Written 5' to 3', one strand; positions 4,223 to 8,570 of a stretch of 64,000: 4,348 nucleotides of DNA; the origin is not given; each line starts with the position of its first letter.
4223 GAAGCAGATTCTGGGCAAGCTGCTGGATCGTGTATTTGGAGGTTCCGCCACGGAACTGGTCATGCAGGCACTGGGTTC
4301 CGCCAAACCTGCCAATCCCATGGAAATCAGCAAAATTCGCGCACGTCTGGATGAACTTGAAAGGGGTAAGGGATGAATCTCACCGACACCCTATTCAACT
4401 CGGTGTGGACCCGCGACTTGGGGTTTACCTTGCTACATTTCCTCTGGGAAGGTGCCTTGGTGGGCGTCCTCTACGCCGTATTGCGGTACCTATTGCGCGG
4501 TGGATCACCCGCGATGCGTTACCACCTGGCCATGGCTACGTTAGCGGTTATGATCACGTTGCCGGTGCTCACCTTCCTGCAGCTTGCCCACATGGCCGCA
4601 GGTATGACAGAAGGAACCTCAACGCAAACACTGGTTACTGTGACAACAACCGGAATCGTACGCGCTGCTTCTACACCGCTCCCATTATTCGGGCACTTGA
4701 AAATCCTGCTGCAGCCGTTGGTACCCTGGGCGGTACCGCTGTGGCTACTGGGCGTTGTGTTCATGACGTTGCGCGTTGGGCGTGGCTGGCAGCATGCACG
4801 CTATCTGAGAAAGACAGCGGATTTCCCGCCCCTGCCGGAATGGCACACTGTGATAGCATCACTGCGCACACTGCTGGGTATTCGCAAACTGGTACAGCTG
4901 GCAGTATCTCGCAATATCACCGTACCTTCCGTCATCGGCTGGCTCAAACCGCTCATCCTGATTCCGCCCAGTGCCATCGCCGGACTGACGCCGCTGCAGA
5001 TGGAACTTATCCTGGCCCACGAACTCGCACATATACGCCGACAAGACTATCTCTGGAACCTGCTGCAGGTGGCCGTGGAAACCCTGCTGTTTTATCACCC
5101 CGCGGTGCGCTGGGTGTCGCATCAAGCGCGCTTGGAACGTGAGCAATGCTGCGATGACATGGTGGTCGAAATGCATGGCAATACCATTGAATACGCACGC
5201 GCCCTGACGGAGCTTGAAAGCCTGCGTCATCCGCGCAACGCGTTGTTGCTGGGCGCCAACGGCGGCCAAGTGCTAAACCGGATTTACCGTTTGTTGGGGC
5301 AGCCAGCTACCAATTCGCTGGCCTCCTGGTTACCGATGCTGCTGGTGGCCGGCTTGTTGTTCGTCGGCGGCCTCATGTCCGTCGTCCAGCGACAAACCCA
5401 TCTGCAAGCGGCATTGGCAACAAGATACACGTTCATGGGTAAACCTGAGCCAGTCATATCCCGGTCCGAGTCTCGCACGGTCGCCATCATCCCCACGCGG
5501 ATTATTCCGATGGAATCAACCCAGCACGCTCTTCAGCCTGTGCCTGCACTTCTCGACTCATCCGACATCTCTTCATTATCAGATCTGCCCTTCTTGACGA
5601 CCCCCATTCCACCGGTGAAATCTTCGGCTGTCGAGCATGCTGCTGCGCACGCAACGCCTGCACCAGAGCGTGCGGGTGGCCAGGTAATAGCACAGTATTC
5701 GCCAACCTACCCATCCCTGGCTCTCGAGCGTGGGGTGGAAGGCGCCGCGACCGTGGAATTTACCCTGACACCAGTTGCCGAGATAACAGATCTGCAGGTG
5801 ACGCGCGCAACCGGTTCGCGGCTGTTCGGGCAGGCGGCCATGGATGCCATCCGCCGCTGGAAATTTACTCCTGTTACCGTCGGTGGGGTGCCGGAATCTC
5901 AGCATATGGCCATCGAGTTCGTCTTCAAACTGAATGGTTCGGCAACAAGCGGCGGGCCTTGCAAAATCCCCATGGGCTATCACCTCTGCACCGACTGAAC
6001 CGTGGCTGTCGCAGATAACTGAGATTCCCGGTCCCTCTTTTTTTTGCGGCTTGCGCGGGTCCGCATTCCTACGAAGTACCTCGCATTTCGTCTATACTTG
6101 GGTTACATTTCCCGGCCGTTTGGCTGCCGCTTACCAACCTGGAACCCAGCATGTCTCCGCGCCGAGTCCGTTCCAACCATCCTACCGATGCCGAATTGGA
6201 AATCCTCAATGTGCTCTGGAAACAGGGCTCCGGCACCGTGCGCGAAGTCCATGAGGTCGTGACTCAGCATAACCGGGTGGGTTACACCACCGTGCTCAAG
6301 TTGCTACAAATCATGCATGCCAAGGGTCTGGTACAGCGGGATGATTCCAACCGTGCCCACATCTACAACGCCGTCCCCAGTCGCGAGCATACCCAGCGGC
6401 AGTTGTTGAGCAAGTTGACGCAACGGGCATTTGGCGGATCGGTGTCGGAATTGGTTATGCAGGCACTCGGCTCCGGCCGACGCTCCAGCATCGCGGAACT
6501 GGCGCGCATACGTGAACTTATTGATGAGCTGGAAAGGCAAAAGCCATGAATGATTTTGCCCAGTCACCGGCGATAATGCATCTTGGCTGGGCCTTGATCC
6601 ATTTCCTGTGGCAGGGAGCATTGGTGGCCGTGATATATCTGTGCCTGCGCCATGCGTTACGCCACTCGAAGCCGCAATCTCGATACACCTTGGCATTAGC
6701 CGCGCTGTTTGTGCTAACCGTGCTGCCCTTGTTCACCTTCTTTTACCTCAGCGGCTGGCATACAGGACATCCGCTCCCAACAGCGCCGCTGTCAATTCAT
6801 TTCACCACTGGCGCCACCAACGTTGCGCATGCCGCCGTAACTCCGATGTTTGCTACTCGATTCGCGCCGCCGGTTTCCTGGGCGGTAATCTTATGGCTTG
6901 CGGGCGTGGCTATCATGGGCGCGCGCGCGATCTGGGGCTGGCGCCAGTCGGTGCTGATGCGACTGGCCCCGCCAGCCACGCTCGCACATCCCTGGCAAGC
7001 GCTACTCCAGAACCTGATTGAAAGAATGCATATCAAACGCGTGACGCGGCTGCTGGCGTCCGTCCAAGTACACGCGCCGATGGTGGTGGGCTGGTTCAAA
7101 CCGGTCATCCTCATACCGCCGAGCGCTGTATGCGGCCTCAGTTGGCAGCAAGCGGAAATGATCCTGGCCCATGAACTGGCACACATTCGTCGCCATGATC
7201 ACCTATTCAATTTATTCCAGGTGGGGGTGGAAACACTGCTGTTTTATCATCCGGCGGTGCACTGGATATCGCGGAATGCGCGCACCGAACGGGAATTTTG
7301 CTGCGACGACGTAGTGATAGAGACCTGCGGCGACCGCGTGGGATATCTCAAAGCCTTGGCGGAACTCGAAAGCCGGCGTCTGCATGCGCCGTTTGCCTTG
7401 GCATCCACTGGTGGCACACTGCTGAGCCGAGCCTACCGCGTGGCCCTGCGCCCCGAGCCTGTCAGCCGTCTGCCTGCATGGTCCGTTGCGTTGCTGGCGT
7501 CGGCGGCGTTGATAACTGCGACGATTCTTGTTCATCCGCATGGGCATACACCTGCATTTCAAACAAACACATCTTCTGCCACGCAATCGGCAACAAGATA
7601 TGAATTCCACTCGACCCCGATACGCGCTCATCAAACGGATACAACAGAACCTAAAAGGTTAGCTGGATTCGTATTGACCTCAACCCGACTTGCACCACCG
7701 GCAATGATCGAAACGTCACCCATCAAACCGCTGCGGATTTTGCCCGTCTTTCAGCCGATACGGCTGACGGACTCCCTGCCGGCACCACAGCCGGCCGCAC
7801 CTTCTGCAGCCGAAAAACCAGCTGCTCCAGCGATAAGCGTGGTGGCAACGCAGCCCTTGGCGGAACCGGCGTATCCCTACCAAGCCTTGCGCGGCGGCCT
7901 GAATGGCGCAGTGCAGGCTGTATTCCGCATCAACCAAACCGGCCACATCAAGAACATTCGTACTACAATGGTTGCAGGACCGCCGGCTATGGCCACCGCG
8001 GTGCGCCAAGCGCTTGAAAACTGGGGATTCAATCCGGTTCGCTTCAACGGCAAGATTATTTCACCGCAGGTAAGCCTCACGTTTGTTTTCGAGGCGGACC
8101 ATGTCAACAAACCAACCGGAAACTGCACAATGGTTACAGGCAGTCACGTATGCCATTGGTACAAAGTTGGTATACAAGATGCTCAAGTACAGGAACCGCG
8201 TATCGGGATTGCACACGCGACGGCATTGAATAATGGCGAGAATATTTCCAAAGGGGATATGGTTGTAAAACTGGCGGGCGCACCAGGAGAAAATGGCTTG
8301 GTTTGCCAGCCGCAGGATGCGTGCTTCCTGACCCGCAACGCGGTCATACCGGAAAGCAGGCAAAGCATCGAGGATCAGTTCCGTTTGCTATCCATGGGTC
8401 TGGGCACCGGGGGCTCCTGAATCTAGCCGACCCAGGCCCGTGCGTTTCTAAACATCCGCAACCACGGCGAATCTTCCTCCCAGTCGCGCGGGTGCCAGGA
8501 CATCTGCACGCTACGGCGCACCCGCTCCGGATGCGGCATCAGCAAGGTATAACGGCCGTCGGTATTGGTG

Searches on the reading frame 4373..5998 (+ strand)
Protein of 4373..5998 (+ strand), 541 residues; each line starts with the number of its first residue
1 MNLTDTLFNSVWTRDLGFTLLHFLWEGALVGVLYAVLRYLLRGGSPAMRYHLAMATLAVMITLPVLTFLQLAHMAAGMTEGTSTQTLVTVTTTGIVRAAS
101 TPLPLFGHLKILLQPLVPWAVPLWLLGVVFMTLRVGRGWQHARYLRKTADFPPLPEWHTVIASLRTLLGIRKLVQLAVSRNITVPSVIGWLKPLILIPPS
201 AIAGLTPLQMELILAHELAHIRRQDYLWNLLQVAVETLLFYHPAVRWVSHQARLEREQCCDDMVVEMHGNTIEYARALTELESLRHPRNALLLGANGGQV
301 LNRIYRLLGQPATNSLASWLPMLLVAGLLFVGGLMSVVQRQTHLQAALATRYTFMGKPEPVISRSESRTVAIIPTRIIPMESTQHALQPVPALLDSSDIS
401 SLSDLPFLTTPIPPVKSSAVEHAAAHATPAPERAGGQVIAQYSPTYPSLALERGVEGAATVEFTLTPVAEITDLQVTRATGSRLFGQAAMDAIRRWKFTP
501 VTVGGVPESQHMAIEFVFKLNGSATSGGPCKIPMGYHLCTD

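Call 23: search_protein_families(library=pfam, proteins=[window:4373-5998:+], max_evalue=0.00001)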
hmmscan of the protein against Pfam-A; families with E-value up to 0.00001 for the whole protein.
window:4373-5998:+ (541 aa): 2 families
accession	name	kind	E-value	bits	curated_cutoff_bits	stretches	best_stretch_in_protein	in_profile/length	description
PF05569.17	Peptidase_M56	-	3e-29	102.6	31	1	28-287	11-272/296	BlaR1 peptidase M56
PF03544.19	TonB_C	-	5.5e-16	59.2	24.6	1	443-520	2-79/79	Gram-negative bacterial TonB protein C-terminal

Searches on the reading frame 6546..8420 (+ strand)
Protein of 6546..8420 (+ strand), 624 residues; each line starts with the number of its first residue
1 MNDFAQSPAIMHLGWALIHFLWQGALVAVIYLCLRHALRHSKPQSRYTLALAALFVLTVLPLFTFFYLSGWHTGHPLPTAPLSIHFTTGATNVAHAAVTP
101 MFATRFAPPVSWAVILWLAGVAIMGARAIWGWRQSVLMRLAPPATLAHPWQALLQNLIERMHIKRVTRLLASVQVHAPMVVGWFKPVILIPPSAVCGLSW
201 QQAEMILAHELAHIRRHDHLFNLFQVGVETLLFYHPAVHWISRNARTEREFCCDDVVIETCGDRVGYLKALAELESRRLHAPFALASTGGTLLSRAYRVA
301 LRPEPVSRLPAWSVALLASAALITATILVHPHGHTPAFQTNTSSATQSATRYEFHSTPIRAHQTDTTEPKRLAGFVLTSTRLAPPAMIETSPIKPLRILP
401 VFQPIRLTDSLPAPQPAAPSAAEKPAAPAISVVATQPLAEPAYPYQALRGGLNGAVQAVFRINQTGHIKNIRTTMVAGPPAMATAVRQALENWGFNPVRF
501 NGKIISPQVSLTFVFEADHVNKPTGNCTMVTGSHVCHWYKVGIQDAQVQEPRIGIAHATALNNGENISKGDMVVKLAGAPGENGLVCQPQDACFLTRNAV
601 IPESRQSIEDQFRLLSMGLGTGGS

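Call 23: search_protein_families(library=pfam, proteins=[window:6546-8420:+], max_evalue=0.00001)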
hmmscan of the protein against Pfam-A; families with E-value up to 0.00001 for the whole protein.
window:6546-8420:+ (624 aa): 2 families
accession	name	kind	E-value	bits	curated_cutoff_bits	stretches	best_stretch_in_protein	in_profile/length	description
PF05569.17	Peptidase_M56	-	8.8e-33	114.2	31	1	23-272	9-264/296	BlaR1 peptidase M56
PF03544.19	TonB_C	-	3.8e-10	40.5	24.6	1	440-516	2-78/79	Gram-negative bacterial TonB protein C-terminal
